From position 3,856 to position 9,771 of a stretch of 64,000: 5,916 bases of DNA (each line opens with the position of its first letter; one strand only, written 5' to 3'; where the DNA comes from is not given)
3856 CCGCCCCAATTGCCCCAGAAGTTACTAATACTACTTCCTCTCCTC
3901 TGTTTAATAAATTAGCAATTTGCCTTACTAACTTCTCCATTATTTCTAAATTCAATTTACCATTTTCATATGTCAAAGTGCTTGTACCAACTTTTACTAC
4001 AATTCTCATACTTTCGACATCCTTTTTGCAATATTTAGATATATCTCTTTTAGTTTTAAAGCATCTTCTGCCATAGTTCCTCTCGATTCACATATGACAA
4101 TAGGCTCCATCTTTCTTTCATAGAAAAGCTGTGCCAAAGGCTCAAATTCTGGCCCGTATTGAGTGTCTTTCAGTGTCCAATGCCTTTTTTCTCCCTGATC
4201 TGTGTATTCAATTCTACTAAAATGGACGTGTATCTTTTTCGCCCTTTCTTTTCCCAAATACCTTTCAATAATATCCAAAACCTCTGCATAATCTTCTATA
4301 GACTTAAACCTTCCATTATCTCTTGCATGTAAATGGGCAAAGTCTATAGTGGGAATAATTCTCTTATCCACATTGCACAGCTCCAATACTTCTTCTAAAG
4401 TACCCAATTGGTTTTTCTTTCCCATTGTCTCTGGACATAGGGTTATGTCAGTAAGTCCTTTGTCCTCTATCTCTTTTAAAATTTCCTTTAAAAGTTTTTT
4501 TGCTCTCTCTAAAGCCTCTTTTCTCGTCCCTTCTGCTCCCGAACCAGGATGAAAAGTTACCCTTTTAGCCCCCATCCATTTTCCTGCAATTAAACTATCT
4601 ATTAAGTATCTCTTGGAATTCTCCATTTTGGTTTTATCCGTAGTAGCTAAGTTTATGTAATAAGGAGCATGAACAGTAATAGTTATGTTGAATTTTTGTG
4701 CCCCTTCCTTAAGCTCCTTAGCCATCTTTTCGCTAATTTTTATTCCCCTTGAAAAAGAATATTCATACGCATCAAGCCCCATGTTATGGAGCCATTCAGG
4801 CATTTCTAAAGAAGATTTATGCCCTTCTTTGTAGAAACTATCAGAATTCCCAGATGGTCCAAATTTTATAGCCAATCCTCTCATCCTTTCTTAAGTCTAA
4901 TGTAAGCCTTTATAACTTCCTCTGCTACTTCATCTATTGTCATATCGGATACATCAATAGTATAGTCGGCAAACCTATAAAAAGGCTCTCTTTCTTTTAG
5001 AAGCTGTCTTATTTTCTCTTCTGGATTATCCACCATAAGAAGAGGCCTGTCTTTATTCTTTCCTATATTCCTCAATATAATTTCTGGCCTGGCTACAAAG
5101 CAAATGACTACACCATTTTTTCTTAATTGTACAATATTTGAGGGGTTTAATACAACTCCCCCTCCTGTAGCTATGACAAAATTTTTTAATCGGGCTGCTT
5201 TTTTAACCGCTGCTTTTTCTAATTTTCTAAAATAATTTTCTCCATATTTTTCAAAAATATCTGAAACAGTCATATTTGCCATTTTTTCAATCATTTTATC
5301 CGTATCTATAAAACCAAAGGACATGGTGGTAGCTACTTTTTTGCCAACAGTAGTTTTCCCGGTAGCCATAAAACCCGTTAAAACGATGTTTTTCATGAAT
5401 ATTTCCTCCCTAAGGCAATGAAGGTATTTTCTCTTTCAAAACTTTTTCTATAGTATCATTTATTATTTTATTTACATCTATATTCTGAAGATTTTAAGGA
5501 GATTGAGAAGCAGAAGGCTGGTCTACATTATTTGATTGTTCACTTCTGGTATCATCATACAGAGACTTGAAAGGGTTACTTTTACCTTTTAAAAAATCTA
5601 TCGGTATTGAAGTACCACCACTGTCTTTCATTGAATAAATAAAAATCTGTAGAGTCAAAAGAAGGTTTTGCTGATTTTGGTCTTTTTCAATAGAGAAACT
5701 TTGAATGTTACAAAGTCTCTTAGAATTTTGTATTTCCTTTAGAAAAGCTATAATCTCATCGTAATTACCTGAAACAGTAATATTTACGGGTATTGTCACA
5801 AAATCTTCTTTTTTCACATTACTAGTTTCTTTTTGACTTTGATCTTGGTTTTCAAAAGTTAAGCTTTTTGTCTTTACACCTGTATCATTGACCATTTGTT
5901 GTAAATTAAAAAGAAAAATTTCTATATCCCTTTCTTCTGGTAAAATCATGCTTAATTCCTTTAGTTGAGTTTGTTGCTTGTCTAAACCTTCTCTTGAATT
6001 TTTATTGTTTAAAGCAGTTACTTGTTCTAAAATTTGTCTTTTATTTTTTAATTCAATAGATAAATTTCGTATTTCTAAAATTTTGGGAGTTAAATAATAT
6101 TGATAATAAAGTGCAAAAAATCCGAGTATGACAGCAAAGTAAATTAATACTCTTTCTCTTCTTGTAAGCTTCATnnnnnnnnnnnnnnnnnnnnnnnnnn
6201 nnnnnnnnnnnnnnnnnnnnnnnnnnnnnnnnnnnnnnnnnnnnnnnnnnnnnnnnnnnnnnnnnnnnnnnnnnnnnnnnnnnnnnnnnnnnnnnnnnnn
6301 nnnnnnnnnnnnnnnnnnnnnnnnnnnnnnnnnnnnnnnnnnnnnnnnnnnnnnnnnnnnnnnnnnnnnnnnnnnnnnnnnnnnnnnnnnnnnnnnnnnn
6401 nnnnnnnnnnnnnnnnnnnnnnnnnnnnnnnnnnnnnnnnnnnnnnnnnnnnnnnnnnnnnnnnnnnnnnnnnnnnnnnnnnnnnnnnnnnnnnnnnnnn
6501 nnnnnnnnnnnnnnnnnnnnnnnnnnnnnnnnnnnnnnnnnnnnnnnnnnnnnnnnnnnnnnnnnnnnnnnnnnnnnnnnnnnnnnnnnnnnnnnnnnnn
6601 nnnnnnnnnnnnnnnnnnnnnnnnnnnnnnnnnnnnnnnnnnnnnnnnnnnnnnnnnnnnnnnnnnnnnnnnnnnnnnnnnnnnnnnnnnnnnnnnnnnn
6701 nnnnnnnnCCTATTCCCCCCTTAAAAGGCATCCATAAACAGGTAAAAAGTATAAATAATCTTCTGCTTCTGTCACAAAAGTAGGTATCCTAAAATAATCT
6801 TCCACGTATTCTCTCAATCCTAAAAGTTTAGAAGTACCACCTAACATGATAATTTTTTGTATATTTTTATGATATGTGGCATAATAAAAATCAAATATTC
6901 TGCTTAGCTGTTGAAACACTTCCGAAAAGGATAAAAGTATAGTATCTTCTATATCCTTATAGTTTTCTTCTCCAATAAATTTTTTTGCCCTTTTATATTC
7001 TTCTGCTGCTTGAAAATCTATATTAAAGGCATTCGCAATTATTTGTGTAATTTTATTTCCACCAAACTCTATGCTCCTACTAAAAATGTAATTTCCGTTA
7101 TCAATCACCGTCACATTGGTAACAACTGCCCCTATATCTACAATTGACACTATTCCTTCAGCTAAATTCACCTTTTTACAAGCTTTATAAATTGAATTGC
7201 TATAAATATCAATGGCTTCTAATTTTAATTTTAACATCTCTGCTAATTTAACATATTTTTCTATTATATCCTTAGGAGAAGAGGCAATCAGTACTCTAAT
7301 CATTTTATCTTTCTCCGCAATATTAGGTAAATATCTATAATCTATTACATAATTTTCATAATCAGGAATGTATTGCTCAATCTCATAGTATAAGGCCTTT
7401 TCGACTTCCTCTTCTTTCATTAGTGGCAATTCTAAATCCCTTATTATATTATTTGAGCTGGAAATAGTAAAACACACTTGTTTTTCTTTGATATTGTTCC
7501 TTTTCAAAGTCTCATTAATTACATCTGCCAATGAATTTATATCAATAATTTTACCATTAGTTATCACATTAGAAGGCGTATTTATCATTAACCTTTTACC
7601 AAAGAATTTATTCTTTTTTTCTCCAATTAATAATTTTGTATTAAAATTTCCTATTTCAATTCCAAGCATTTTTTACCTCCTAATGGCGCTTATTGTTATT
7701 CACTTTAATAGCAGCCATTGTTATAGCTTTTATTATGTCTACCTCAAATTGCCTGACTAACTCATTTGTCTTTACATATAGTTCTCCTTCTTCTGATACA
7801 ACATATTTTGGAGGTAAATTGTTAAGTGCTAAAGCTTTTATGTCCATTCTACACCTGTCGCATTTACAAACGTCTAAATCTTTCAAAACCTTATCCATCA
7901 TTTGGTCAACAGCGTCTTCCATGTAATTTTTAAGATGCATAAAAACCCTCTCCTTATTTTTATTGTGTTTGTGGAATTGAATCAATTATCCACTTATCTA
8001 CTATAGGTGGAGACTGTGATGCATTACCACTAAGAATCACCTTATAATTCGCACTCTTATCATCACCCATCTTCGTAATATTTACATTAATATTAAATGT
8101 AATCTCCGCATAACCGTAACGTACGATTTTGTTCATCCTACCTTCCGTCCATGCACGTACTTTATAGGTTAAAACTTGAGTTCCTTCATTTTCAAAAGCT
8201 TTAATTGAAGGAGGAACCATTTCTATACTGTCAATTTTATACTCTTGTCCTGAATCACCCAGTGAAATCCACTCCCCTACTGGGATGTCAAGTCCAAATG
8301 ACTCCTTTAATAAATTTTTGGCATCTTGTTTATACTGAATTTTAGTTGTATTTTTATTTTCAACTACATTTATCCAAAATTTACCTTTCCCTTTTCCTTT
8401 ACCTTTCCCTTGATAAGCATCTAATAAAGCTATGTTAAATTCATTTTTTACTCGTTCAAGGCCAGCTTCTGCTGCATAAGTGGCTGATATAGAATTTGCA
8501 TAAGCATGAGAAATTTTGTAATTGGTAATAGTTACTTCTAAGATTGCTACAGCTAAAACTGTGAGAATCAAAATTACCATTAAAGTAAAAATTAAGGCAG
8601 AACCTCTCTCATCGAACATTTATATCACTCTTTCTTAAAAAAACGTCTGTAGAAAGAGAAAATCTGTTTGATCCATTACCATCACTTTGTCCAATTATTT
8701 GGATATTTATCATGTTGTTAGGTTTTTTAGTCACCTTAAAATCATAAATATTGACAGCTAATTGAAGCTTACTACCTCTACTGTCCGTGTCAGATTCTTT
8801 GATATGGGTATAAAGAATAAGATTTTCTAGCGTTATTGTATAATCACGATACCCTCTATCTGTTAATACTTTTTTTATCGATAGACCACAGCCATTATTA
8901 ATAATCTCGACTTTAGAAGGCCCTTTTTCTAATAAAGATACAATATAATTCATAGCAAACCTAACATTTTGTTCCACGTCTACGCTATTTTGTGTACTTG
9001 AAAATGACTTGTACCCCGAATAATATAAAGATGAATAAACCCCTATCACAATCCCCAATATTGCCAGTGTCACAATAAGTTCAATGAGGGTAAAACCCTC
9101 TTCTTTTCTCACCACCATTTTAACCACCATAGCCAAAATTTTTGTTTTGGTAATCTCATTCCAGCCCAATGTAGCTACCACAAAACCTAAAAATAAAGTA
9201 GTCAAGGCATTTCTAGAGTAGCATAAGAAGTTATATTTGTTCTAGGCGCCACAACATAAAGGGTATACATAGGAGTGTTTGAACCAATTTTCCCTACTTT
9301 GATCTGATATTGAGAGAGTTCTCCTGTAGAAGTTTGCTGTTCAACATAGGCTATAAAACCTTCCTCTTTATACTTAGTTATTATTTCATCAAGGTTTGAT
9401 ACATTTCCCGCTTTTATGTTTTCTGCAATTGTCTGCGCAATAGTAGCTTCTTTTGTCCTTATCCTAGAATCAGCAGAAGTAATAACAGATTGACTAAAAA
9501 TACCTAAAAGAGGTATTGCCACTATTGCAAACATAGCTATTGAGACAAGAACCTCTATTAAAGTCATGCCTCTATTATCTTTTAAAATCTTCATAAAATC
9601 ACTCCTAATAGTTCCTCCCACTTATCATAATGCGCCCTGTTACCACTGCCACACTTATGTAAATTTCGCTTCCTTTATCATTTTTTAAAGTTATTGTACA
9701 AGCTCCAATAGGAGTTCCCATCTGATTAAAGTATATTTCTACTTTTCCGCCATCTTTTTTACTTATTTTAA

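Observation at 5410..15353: One type IV pilus operon carrying three apparent cyclic-di-GMP inputs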

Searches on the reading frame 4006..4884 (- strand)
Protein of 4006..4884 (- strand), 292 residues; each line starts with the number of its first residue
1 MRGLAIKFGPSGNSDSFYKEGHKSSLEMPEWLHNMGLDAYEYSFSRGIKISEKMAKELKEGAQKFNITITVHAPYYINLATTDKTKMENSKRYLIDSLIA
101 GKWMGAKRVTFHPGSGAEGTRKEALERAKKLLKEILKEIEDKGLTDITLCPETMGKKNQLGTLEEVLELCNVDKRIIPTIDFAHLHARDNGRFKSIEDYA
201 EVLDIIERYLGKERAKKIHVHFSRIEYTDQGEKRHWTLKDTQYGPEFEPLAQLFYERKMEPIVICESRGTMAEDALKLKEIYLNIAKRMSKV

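Call 6: search_protein_families(library=pfam, proteins=[window:4006-4884:-], max_evalue=0.01)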
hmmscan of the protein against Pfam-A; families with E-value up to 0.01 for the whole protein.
window:4006-4884:- (292 aa): 1 family
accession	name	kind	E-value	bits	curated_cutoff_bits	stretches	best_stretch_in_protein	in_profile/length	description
PF01261.30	AP_endonuc_2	-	5.2e-32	111.9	31.1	1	30-269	2-231/249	Xylose isomerase-like TIM barrel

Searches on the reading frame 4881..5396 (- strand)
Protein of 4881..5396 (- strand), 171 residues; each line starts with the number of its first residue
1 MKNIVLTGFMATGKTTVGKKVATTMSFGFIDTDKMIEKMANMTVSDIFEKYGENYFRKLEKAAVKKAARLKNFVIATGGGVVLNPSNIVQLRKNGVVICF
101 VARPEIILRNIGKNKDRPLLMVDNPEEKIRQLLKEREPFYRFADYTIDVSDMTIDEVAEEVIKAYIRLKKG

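Call 6: search_protein_families(library=pfam, proteins=[window:4881-5396:-], max_evalue=0.01)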
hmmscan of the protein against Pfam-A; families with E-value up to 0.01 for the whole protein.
window:4881-5396:- (171 aa): 7 families
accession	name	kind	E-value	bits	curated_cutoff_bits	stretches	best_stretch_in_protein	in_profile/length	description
PF01202.28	SKI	-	5.7e-45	153.7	22.1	1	10-164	1-157/159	Shikimate kinase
PF02224.24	Cytidylate_kin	-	4.1e-06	27.1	26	1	6-61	3-58/211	Cytidylate kinase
PF13671.12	AAA_33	-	0.00017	22.4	27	1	4-76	2-76/143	AAA domain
PF13238.12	AAA_18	-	0.00042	21.2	29.4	1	4-56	1-45/128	AAA domain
PF13189.12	Cytidylate_kin2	-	0.00043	20.9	28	1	4-53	2-52/176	Cytidylate kinase-like family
PF01121.26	CoaE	-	0.0022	18.2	27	1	4-58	3-59/180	Dephospho-CoA kinase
PF13207.12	AAA_17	-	0.0044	17.7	27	1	8-117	2-125/136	AAA domain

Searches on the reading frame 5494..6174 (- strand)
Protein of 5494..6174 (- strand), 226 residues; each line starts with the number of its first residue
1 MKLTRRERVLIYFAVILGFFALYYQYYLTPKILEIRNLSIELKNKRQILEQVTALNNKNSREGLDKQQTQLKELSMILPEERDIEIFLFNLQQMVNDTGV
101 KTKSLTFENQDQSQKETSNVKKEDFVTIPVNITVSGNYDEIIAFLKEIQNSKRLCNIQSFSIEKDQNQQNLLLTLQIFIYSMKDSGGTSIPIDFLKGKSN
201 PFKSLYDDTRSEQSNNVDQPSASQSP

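Call 6: search_protein_families(library=pfam, proteins=[window:5494-6174:-], max_evalue=0.01)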
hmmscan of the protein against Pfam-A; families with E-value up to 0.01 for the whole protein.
window:5494-6174:- (226 aa): 3 families
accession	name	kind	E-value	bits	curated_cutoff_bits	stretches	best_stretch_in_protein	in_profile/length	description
PF04350.18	PilO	-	1.7e-12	48.2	22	1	51-179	19-140/145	Pilus assembly protein, PilO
PF10741.14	T2SSM_b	-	0.00016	22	21.7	1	90-179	22-109/111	Type II secretion system (T2SS), protein M subtype b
PF04612.17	T2SSM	-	0.00025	21.7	27.8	1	3-98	11-109/160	Type II secretion system (T2SS), protein M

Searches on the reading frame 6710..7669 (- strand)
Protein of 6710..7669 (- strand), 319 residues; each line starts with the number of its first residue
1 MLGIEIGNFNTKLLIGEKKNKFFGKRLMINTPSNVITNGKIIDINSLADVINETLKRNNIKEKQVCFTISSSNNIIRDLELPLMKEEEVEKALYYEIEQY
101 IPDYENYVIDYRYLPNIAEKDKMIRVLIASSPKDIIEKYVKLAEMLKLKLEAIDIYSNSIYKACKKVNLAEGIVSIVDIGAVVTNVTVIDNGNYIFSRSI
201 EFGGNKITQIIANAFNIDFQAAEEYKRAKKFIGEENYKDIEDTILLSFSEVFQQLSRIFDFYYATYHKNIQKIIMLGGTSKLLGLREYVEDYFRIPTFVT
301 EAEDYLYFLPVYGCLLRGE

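Call 6: search_protein_families(library=pfam, proteins=[window:6710-7669:-], max_evalue=0.01)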
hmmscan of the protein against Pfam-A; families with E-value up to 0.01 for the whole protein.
window:6710-7669:- (319 aa): 4 families
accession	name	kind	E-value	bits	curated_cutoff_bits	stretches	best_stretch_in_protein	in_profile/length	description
PF11104.14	PilM_2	-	3.4e-44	151.6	27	1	3-301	1-306/340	Type IV pilus assembly protein PilM;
PF14450.12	FtsA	-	6.1e-15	56.1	31.8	1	176-301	2-111/127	Cell division protein FtsA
PF06723.19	MreB_Mbl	-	2.9e-08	33.4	27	1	176-234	149-210/327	MreB/Mbl protein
PF00022.25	Actin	-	0.00017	20.8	27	1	11-233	44-206/410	Actin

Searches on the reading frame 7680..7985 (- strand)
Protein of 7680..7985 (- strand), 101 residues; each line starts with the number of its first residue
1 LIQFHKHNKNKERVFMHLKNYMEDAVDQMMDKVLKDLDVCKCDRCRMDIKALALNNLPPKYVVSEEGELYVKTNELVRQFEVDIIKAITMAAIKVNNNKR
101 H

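Call 5: search_protein_families(library=pfam, proteins=[window:7680-7985:-], max_evalue=0.01)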
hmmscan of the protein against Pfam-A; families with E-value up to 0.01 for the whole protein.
window:7680-7985:- (101 aa): 1 family
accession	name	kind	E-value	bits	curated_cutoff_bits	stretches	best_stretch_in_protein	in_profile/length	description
PF10719.14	ComFB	-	6.3e-26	90.7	25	1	19-98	1-82/83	Late competence development protein ComFB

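Call 32: search_solved_structures(query=window:7683-7940:-, max_evalue=1, show_alignments=4)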
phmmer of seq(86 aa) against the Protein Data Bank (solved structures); distinct sequences matched with E-value up to 1: 4.
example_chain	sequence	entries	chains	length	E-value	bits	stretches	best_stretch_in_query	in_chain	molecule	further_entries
4wai_A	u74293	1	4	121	6.5e-05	26.3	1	5-72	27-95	ComF operon protein 2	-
8hja_A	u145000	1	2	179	0.0078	19.7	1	12-58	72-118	c-di-GMP receptor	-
5i6j_A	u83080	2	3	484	0.36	14.4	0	31-74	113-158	SLIT-ROBO Rho GTPase-activating protein 2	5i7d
5i6r_A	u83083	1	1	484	0.36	14.4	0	31-74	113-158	SLIT-ROBO Rho GTPase-activating protein 2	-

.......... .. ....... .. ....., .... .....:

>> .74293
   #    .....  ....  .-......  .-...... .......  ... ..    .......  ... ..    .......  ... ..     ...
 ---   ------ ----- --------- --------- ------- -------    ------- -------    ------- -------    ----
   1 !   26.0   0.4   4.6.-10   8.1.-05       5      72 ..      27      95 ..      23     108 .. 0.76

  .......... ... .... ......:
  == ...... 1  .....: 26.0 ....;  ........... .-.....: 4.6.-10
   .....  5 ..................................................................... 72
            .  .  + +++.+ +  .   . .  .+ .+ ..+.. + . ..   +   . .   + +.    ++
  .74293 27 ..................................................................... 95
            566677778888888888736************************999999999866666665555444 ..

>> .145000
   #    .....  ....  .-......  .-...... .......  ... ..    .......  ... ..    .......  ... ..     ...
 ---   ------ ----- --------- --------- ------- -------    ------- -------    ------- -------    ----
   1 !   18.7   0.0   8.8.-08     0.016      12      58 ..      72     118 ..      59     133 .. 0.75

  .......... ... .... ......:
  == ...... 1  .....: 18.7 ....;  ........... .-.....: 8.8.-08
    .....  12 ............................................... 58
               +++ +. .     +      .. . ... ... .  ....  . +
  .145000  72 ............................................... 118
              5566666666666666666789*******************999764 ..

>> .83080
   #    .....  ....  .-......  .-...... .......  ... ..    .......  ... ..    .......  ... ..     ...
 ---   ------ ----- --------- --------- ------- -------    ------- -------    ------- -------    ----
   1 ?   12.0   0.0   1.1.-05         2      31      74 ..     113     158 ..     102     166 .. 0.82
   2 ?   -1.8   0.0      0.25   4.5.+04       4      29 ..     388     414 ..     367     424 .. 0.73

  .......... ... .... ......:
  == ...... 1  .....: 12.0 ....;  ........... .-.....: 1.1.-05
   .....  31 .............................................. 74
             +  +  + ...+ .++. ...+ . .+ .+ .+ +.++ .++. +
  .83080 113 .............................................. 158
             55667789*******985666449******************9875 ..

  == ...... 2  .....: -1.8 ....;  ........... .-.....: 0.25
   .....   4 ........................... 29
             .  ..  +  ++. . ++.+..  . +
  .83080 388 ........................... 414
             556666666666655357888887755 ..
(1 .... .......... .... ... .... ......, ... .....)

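Call 69: find_homologous_proteins(query=P0001, max_evalue=0.00001)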
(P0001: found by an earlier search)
Query P0001 (86 aa): 47 proteins with E <= 0.00001 among 47 candidates.
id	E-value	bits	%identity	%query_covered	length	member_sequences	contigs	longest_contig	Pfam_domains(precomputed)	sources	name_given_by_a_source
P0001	2.0e-49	182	100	100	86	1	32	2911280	PF10719.15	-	-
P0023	3.4e-49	181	100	100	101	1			PF10719.15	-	-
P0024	3.8e-49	181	99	100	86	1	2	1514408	PF10719.15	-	-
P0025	4.4e-49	181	99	100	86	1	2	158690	PF10719.15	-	-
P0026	6.8e-49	181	99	100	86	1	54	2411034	PF10719.15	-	-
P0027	6.9e-49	181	99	100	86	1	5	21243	PF10719.15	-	-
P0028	6.9e-49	181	99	100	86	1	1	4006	PF10719.15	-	-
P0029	1.5e-48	179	98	100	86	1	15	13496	PF10719.15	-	-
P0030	2.3e-48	179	99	100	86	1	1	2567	PF10719.15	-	-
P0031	1.3e-47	176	97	100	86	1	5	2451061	PF10719.15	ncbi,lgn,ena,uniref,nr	ncbi:Late competence development protein ComFB [Thermoanaerobacter mathranii subsp. mathranii str. A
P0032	1.3e-47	176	95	100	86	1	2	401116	PF10719.15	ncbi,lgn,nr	ncbi:MAG: late competence development ComFB family protein [Thermoanaerobacter sp.]|nr:late competen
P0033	1.8e-47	176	97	100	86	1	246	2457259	PF10719.15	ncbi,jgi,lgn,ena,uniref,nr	ncbi:late competence development ComFB family protein [Thermoanaerobacter brockii subsp. lactiethyli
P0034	2.1e-47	176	95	100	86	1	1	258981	PF10719.15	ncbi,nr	ncbi:MAG TPA: late competence development ComFB family protein [Clostridia bacterium]|nr:late compet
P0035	2.7e-47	175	95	100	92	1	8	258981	PF10719.15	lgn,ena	-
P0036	5.8e-47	174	97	100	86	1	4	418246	PF10719.15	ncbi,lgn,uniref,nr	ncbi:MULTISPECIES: late competence development ComFB family protein [Thermoanaerobacter]|uniref:late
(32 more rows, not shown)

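Call 77: predict_structure(alignment_id=A3)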
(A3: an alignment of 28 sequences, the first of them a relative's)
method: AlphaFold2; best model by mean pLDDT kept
length: 86 residues; sequences in the alignment: 28
mean_pLDDT: 84.4   pTM: 0.74
mean pLDDT of the five models: 84.4, 83.4, 81.7, 78.4, 76.4
residues with pLDDT >= 90: 47; 70-90: 23; 50-70: 16; < 50: 0
segments of 3 or more residues with pLDDT < 50: none
pLDDT, mean of each block of 10 residues (from residue 1): 77 92 93 95 74 62 84 96 89
secondary structure, 60 per line:
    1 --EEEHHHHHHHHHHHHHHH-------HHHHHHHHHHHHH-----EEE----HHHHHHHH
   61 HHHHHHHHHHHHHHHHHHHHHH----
elements in order: E3-5 H6-20 H28-40 E46-48 H53-82

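Call 81: fold_search(model_id=the predicted structure, library=pdb)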
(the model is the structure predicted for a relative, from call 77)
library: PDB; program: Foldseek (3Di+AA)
matches with E <= 10: 24; with E <= 0.001: 3
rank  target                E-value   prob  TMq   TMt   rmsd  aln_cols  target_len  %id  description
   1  4wai_D                3.0e-05  1.00  0.80  0.78   2.7        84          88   25  Structural characterization of the late competence protein ComFB from Bacillus subtilis. (released 2014-12-10)
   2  4wai_B                4.5e-05  1.00  0.80  0.78   2.7        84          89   25  Structural characterization of the late competence protein ComFB from Bacillus subtilis. (released 2014-12-10)
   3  4wai_A                1.0e-04  1.00  0.81  0.77   2.2        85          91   26  Structural characterization of the late competence protein ComFB from Bacillus subtilis. (released 2014-12-10)
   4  8hja_B                4.4e-03  1.00  0.69  0.51   3.9        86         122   26  The crystal structure of syn_CdgR-(c-di-GMP) from Synechocystis sp. PCC 6803 (released 2023-03-29)
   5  8hja_A                9.0e-03  1.00  0.65  0.39   4.3        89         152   26  The crystal structure of syn_CdgR-(c-di-GMP) from Synechocystis sp. PCC 6803 (released 2023-03-29)
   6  6b9e_B                2.3e+00  0.08  0.30  0.10   9.0        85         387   16  Human ATL1 mutant - R77A / F151S bound to GDP (released 2017-12-06)
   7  9ijj_4X               3.7e+00  0.04  0.26  0.05  11.4        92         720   11  In situ structure of the central apparatus in mouse sperm axoneme. (released 2025-06-04)
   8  6b9d_B                4.4e+00  0.06  0.30  0.10   9.0        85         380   16  Human ATL1 mutant - R77A bound to GDP (released 2017-12-06)
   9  5t95_A                7.0e+00  0.03  0.26  0.11  11.9        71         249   10  Prephenate Dehydrogenase M219T, N222D mutant from Soybean (released 2017-06-28)
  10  2eb1_A                7.0e+00  0.01  0.22  0.15  13.2       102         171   16  Crystal Structure of the C-Terminal RNase III Domain of Human Dicer (released 2007-11-06)
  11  3umc_C                7.0e+00  0.01  0.22  0.11  12.3        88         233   17  Crystal Structure of the L-2-Haloacid Dehalogenase PA0810 (released 2012-11-14)
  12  2hwj_A                7.5e+00  0.09  0.42  0.21   3.5        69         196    7  Crystal structure of protein Atu1540 from Agrobacterium tumefaciens (released 2006-08-29)
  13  3gcg_B                7.5e+00  0.06  0.41  0.27   8.4       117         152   14  crystal structure of MAP and CDC42 complex (released 2009-07-21)
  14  3dmd_C                7.5e+00  0.06  0.33  0.11   7.1        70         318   14  Structures and Conformations in Solution of the Signal Recognition Particle Receptor from the archaeon Pyrococcus furi (released 2008-11-11)
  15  5t9f_A                7.5e+00  0.03  0.26  0.11  12.0        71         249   10  Prephenate Dehydrogenase N222D mutant from Soybean (released 2017-06-28)
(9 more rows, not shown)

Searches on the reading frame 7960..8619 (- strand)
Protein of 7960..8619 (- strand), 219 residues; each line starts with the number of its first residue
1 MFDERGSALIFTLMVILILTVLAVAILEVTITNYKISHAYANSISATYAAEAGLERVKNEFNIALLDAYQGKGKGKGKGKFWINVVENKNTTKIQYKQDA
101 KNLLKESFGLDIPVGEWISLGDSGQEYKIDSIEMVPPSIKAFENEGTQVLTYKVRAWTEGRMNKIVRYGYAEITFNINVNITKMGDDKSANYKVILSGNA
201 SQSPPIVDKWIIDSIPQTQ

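Call 5: search_protein_families(library=pfam, proteins=[window:7960-8619:-], max_evalue=0.01)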
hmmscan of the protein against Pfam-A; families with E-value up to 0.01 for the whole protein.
window:7960-8619:- (219 aa): 1 family
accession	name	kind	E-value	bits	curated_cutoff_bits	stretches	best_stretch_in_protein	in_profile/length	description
PF14341.11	PilX_N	-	5.9e-08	33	25.5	1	5-55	1-51/51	PilX N-terminal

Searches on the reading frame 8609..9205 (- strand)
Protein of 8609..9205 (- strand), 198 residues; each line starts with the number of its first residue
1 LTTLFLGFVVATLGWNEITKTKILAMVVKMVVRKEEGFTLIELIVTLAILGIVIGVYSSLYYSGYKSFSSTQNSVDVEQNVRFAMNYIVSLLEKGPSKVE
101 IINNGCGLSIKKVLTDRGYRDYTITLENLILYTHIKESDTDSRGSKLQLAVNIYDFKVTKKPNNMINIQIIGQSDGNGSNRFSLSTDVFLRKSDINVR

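Call 5: search_protein_families(library=pfam, proteins=[window:8609-9205:-], max_evalue=0.01)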
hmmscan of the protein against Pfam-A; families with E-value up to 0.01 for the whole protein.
window:8609-9205:- (198 aa): 1 family
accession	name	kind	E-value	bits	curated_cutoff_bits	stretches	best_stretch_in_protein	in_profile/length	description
PF07963.17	N_methyl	-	1.5e-08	34.3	21.2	1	33-56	2-25/27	Prokaryotic N-terminal methylation motif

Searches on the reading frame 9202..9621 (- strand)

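Call 5: search_protein_families(library=pfam, proteins=[window:9202-9621:-], max_evalue=0.01)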
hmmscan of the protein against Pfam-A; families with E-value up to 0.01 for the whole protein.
window:9202-9621:- (139 aa): 1 family
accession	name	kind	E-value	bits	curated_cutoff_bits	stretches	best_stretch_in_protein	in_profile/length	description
PF07963.17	N_methyl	-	2.1e-07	30.7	21.2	1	14-38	2-26/27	Prokaryotic N-terminal methylation motif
